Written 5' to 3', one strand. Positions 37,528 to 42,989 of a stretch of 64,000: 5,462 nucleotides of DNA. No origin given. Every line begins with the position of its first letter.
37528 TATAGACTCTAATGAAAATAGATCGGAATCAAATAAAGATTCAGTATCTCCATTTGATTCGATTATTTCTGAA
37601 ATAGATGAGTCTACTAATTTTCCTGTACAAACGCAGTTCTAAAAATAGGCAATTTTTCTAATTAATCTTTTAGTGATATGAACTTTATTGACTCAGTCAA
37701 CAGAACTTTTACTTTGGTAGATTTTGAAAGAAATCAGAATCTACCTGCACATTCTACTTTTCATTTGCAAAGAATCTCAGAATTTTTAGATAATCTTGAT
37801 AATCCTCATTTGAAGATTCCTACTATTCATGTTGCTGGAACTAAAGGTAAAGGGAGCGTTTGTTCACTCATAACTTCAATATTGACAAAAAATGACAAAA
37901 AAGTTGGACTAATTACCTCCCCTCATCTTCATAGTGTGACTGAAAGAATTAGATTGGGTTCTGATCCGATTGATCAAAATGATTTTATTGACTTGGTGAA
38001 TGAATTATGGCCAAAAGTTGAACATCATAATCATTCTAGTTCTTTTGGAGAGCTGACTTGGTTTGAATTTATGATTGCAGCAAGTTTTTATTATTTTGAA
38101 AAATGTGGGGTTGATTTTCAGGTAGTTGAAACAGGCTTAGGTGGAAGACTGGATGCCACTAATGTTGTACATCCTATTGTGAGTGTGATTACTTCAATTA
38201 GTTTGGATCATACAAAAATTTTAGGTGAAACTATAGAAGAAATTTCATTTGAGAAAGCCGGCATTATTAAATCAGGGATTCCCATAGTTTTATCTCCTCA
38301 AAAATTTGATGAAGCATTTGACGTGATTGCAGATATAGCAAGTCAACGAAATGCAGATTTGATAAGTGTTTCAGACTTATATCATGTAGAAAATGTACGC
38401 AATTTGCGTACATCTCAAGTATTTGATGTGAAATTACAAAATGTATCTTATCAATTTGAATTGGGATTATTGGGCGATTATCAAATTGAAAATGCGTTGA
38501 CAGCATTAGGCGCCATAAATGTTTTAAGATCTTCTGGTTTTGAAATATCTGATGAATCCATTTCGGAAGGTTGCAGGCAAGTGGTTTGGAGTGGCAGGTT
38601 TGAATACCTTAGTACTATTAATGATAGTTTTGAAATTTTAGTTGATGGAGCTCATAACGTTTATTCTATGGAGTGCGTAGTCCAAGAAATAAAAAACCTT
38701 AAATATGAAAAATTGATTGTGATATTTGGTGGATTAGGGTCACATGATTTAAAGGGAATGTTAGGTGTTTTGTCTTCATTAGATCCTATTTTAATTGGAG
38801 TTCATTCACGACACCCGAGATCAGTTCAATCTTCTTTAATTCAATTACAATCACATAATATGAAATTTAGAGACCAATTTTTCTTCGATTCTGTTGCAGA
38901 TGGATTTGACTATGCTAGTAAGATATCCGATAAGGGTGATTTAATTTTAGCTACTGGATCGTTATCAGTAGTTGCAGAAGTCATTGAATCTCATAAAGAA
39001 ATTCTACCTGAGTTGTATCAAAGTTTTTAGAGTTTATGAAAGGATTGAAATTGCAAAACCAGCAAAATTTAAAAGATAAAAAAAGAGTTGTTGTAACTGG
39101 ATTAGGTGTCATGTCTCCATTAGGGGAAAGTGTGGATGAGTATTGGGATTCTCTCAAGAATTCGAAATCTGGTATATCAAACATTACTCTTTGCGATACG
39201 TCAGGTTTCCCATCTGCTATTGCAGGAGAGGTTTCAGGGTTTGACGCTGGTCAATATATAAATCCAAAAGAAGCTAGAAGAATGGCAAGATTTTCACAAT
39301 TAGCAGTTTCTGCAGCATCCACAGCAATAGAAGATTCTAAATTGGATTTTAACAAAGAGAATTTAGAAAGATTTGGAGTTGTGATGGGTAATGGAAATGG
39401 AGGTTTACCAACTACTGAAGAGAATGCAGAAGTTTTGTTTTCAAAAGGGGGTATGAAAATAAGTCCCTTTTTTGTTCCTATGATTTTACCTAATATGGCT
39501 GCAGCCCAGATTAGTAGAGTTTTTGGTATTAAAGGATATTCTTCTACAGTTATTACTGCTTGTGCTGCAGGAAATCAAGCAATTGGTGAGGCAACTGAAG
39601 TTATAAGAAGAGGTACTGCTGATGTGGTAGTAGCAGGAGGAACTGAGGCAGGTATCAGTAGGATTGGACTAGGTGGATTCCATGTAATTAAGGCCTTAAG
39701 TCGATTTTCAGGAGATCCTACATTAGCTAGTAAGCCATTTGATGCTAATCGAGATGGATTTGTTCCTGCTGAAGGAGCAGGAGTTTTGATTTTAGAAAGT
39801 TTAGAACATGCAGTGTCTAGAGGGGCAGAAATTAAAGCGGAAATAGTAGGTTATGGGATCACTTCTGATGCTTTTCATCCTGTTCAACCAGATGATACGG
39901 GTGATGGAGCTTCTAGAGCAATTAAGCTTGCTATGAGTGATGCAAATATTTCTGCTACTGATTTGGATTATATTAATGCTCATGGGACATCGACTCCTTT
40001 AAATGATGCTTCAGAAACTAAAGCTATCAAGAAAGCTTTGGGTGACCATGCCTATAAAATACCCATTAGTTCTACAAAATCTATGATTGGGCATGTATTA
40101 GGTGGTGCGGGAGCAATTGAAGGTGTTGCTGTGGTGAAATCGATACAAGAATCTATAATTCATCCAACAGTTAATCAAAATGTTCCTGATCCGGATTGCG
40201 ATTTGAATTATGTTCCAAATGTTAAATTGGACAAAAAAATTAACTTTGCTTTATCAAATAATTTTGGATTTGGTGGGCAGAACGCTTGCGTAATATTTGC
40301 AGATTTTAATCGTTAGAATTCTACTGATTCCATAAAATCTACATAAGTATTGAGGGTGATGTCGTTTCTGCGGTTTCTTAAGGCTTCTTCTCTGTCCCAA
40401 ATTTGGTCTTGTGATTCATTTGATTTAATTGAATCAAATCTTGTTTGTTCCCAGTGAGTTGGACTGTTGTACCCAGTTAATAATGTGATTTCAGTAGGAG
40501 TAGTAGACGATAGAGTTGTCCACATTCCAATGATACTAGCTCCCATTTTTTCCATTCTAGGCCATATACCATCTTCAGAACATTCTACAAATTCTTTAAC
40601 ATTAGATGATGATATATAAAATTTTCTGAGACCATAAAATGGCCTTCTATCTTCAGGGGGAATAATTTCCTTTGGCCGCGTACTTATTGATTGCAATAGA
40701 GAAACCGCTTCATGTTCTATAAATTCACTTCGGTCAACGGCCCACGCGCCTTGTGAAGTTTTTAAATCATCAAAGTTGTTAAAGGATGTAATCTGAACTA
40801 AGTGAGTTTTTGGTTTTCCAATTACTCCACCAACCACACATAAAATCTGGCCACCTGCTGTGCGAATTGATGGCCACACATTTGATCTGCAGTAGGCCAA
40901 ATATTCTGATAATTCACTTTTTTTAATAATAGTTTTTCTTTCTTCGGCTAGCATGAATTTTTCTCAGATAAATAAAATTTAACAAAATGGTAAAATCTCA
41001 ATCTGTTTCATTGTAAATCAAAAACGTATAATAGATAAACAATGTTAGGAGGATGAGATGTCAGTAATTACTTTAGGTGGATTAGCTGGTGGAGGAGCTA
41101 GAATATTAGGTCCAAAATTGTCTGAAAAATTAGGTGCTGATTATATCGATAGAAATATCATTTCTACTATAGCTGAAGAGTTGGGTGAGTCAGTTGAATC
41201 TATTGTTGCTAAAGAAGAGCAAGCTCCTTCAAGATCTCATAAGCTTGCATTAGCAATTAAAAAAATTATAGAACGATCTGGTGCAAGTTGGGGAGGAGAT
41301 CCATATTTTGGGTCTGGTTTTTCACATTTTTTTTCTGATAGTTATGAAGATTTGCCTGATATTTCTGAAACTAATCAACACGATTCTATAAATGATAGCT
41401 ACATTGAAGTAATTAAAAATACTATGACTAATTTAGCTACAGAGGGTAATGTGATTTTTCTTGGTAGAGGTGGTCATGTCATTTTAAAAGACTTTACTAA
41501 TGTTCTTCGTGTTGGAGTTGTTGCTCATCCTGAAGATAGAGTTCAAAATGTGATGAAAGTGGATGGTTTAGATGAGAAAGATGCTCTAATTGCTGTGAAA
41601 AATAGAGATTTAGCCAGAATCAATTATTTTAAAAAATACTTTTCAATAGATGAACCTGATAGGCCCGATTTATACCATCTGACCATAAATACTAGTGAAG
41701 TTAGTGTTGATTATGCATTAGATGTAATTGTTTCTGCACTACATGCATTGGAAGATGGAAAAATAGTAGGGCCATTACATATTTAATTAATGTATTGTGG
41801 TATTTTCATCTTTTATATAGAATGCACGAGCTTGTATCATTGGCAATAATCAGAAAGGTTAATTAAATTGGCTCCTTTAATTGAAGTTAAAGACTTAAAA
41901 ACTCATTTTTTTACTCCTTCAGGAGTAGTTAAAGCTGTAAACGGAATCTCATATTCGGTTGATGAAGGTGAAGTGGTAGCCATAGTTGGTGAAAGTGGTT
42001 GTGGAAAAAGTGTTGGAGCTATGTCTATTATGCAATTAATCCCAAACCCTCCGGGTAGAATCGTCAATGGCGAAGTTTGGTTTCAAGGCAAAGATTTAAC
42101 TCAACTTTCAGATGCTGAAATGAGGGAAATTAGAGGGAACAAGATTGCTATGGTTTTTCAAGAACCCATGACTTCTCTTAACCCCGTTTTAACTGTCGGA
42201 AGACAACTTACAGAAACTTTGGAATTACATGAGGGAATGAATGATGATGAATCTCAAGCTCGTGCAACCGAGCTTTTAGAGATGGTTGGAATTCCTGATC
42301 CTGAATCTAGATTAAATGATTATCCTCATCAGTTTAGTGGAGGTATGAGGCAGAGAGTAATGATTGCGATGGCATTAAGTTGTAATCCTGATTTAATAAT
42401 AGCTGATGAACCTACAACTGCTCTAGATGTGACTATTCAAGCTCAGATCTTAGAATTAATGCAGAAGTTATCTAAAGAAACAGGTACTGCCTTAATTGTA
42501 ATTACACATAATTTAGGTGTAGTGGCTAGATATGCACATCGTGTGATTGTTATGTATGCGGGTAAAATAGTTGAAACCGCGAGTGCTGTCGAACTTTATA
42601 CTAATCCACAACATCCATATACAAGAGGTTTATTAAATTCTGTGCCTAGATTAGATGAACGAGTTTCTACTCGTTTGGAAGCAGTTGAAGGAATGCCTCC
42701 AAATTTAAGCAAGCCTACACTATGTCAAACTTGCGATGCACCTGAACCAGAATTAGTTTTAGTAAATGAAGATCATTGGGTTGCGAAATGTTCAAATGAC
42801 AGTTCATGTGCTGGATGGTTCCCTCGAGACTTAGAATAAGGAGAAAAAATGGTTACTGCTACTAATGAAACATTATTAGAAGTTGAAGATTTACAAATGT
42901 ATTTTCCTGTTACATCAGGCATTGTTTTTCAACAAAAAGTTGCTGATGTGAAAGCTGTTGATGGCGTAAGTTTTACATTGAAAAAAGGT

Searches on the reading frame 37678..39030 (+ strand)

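Call 22: search_protein_families(library=pfam, proteins=[window:37678-39030:+], max_evalue=0.00001)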
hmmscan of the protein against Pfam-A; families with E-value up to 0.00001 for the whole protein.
window:37678-39030:+ (450 aa): 2 families
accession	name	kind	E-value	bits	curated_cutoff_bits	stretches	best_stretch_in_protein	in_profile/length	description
PF08245.18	Mur_ligase_M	-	2.4e-13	50.9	24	1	136-279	48-199/200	Mur ligase middle domain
PF02875.26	Mur_ligase_C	-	6.2e-13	50.1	28.4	1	306-428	1-126/127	Mur ligase, glutamate ligase domain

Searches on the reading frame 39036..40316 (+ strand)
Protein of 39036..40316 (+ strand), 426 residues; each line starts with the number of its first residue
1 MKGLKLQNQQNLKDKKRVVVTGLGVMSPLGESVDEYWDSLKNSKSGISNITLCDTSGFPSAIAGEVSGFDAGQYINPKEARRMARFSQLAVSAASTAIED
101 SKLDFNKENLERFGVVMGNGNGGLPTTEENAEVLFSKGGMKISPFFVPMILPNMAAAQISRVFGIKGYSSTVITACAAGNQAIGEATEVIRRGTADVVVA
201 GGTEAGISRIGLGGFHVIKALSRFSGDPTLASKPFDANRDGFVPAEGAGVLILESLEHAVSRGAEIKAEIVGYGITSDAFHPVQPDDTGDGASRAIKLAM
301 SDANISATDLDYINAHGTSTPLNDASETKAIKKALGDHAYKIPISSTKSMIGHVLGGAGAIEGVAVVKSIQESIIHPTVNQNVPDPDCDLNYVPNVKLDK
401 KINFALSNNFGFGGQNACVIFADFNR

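Call 22: search_protein_families(library=pfam, proteins=[window:39036-40316:+], max_evalue=0.00001)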
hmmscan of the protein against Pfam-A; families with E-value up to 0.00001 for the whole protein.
window:39036-40316:+ (426 aa): 2 families
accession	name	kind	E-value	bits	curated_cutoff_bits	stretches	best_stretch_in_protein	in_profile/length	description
PF00109.32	ketoacyl-synt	-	2.8e-53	181.6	20.8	1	16-259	2-252/252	Beta-ketoacyl synthase, N-terminal domain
PF02801.28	Ketoacyl-synt_C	-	3.4e-34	117.8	20.8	1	268-381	2-118/119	Beta-ketoacyl synthase, C-terminal domain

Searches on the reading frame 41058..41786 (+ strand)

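Call 48: search_protein_families(library=pfam, proteins=[window:41058-41786:+], max_evalue=0.00001)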
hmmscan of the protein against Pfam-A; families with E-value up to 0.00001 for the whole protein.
window:41058-41786:+ (242 aa): 1 family
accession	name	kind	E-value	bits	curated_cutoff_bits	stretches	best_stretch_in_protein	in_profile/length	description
PF13189.12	Cytidylate_kin2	-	2e-35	123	28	1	3-213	1-175/176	Cytidylate kinase-like family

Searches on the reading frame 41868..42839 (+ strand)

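Call 48: search_protein_families(library=pfam, proteins=[window:41868-42839:+], max_evalue=0.00001)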
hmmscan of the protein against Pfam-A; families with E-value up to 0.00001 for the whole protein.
window:41868-42839:+ (323 aa): 4 families
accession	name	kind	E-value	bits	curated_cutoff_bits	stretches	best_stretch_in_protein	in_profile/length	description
PF00005.33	ABC_tran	-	1.1e-32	113.9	25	1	25-184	2-137/137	ABC transporter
PF08352.17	oligo_HPY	-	1.2e-10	42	27.1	1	235-283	1-48/65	Oligopeptide/dipeptide transporter, C-terminal region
PF13304.12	AAA_21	-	1e-08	36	27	1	107-219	188-303/304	AAA domain, putative AbiEii toxin, Type IV TA system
PF02463.25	SMC_N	-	8.2e-06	25.8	40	0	35-228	25-210/220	RecF/RecN/SMC N terminal domain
